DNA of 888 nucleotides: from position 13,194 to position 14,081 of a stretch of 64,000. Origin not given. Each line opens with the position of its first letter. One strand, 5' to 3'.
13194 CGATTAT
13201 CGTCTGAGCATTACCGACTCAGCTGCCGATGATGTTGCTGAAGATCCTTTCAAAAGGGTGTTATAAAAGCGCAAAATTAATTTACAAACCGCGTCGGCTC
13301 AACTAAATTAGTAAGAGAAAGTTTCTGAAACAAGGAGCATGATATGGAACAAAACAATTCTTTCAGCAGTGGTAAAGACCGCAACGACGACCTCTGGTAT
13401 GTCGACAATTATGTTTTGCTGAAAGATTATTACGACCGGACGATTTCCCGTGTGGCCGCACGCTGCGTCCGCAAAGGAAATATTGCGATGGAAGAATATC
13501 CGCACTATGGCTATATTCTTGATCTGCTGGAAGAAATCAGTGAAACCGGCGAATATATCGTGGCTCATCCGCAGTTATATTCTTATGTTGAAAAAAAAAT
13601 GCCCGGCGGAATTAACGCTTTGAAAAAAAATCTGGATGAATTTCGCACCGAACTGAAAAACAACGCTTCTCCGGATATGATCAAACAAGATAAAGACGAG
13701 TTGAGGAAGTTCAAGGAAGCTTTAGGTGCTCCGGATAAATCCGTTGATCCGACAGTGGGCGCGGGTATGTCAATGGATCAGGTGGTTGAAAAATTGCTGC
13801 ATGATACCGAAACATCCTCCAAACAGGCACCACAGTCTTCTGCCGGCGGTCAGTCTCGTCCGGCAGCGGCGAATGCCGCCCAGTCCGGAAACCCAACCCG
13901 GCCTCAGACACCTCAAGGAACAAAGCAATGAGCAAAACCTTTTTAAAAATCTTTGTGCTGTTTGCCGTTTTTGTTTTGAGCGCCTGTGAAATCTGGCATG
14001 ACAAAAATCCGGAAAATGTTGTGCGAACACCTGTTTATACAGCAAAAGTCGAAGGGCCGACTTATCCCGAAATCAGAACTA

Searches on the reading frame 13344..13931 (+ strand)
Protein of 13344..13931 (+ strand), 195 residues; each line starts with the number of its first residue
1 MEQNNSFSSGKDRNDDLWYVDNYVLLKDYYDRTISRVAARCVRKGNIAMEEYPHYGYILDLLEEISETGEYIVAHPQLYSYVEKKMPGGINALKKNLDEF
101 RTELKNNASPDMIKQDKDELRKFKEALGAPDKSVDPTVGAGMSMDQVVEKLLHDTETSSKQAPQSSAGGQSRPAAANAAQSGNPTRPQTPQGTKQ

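Call 7: search_protein_families(library=pfam, max_evalue=0.001, proteins=[window:13344-13931:+])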
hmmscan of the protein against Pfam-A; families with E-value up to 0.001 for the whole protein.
window:13344-13931:+ (195 aa): 0 families

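Call 16: search_protein_families(library=pfam, max_evalue=0.05, proteins=[window:13344-13931:+])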
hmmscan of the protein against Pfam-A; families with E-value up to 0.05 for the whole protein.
window:13344-13931:+ (195 aa): 0 families

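Call 64: search_protein_families(library=ncbifam, max_evalue=0.05, proteins=[window:13344-13931:+])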
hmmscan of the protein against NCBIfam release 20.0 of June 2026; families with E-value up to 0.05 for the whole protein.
window:13344-13931:+ (195 aa): 1 family
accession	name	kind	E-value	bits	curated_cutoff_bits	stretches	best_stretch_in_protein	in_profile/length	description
TIGR03363.1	VI_chp_8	equivalog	0.0055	16.4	160.85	1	84-189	169-274/353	type VI secretion system protein TssA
